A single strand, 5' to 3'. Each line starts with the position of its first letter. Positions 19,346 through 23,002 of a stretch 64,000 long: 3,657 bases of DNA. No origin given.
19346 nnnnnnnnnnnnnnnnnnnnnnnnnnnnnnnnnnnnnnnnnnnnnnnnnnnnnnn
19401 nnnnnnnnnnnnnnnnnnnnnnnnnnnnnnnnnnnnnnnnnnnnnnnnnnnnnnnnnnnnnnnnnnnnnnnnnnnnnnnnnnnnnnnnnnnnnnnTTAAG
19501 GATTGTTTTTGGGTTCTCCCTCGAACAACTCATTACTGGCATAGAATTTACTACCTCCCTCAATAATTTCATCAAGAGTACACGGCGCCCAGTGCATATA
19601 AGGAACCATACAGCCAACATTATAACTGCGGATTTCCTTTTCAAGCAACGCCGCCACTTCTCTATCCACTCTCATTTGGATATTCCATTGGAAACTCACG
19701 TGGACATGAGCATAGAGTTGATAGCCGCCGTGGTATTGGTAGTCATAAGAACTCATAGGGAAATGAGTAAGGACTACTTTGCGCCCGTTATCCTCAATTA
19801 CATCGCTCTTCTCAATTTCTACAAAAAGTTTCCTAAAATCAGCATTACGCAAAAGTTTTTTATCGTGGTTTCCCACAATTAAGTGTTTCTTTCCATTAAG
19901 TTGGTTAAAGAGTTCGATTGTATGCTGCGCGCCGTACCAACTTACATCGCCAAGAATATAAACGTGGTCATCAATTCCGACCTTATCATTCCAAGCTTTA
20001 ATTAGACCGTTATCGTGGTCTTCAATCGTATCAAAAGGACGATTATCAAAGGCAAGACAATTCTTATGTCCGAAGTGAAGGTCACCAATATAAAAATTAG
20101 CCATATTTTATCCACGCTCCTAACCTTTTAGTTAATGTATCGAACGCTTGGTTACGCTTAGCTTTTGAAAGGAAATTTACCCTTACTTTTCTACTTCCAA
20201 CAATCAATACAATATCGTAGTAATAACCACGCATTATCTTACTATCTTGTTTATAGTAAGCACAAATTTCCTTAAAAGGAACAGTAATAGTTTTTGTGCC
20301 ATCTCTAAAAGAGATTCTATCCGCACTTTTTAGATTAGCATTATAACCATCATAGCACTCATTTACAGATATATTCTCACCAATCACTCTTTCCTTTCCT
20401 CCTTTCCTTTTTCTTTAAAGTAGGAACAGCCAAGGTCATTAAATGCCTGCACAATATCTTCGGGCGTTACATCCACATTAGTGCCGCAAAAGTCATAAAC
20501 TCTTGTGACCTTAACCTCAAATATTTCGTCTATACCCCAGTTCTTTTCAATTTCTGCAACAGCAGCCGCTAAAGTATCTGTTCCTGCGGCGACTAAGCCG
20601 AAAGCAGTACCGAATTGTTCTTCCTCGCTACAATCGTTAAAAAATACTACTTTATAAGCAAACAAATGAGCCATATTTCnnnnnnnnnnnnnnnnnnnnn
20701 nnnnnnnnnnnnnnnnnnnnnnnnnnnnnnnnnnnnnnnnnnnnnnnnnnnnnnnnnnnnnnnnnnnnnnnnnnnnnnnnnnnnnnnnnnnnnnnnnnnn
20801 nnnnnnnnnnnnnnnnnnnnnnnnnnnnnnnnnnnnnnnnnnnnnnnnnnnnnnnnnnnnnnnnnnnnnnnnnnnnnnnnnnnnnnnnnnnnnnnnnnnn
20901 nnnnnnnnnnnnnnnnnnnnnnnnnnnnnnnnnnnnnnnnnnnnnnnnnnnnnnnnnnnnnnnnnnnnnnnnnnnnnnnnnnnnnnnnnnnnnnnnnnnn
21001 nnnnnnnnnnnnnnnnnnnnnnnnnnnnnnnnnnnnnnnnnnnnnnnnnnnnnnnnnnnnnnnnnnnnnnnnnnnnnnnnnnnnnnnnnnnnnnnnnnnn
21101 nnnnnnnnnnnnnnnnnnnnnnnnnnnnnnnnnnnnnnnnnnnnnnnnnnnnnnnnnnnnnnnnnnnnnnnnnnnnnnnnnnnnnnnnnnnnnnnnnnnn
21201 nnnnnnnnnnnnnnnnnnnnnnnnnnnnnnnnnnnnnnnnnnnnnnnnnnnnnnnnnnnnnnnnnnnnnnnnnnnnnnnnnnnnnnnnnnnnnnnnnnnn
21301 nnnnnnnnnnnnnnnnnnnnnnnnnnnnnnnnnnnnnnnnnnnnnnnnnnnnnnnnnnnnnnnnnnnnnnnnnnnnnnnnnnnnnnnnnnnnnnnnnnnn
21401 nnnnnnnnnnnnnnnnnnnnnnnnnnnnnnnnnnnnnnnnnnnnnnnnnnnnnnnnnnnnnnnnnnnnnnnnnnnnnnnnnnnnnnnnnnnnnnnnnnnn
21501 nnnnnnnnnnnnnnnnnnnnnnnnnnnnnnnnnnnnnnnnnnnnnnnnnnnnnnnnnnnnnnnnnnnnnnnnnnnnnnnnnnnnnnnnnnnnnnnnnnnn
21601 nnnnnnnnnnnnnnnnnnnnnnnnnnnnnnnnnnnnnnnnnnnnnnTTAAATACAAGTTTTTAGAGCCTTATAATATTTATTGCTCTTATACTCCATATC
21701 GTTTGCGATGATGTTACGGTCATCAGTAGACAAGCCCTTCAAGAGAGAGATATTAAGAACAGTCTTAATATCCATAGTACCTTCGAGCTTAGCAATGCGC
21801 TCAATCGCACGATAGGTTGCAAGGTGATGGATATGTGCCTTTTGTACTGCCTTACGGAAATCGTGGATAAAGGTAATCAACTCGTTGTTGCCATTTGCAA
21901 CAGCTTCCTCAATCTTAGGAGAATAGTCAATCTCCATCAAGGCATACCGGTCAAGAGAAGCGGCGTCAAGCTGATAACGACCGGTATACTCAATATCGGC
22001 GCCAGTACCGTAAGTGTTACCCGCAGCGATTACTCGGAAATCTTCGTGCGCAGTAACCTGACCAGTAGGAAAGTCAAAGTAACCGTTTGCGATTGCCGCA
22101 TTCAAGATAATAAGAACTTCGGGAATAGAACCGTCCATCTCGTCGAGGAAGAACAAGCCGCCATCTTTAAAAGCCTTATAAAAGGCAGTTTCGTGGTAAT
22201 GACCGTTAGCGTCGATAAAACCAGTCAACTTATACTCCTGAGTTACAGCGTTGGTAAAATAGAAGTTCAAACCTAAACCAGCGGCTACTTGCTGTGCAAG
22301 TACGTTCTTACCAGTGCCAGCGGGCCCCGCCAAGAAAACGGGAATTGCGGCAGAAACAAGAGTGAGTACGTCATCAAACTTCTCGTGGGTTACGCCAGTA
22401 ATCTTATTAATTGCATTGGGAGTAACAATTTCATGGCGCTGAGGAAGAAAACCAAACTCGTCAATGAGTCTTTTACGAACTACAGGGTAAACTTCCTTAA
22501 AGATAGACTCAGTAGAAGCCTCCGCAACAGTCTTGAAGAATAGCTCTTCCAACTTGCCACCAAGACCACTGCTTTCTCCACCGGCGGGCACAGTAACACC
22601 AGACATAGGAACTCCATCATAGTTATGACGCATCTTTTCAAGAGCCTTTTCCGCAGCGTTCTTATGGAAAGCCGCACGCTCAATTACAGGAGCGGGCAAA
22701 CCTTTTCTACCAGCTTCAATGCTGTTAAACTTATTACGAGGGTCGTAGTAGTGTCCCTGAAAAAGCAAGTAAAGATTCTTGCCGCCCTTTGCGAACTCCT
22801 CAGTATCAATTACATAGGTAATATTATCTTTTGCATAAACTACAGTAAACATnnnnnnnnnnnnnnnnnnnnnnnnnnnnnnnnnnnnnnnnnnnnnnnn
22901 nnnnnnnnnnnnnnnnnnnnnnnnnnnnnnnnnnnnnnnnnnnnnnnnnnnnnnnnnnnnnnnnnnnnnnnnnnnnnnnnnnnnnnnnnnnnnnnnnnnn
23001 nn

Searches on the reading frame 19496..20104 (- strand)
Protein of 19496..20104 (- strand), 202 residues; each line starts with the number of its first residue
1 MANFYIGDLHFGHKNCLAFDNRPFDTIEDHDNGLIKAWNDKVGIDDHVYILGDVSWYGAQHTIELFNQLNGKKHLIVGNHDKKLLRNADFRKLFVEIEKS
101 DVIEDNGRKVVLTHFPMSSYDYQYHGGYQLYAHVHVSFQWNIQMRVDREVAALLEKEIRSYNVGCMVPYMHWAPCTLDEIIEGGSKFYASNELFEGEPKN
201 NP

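Call 61: search_protein_families(library=phrogs, proteins=[window:19496-20104:-], max_evalue=0.001)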
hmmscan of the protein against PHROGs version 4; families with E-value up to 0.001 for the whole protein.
window:19496-20104:- (202 aa): 2 families
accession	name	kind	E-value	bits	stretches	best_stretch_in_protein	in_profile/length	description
phrog_547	-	other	2.3e-41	142.5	1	1-186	29-201/245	phosphoesterase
phrog_30537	-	unknown function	7.3e-06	27.3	1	21-69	6-53/87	-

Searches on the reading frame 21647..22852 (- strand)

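Call 8: search_protein_families(library=pfam, proteins=[window:21647-22852:-], max_evalue=0.001)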
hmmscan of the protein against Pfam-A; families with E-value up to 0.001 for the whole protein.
window:21647-22852:- (401 aa): 3 families
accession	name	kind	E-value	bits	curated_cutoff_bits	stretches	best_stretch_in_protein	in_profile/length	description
PF07728.20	AAA_5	-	3.7e-11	43.6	22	1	171-282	1-125/139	AAA domain (dynein-related subfamily)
PF00004.35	AAA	-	4.1e-06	27.7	21.2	1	172-246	1-73/131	ATPase family associated with various cellular activities (AAA)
PF00158.32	Sigma54_activat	-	0.0009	19.4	20.2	0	158-189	11-42/168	Sigma-54 interaction domain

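Call 61: search_protein_families(library=phrogs, proteins=[window:21647-22852:-], max_evalue=0.001)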
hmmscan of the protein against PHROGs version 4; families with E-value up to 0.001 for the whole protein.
window:21647-22852:- (401 aa): 4 families
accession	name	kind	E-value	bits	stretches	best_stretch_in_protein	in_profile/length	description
phrog_249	-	moron, auxiliary metabolic gene and host takeover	2.6e-61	209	1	121-388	80-369/380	porphyrin biosynthesis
phrog_16448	-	other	4.8e-10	39.3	1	164-343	444-624/680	ATPase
phrog_1297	-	other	3.7e-07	30.5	1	157-359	12-228/356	ATPase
phrog_168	-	DNA, RNA and nucleotide metabolism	6.1e-06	27.1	1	137-275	17-134/314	clamp loader of DNA polymerase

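Call 70: search_protein_families(library=ncbifam, proteins=[window:21647-22852:-], max_evalue=0.001)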
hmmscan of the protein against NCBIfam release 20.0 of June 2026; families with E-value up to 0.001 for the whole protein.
window:21647-22852:- (401 aa): 2 families
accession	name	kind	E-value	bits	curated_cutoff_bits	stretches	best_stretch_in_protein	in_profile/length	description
TIGR02640.1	gas_vesic_GvpN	equivalog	5.8e-09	35.8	266.8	1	216-363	91-242/262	gas vesicle protein GvpN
NF038308.1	RNA_repair_RtcR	equivalog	0.00043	19.3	650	0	168-189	203-224/530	RNA repair transcriptional activator RtcR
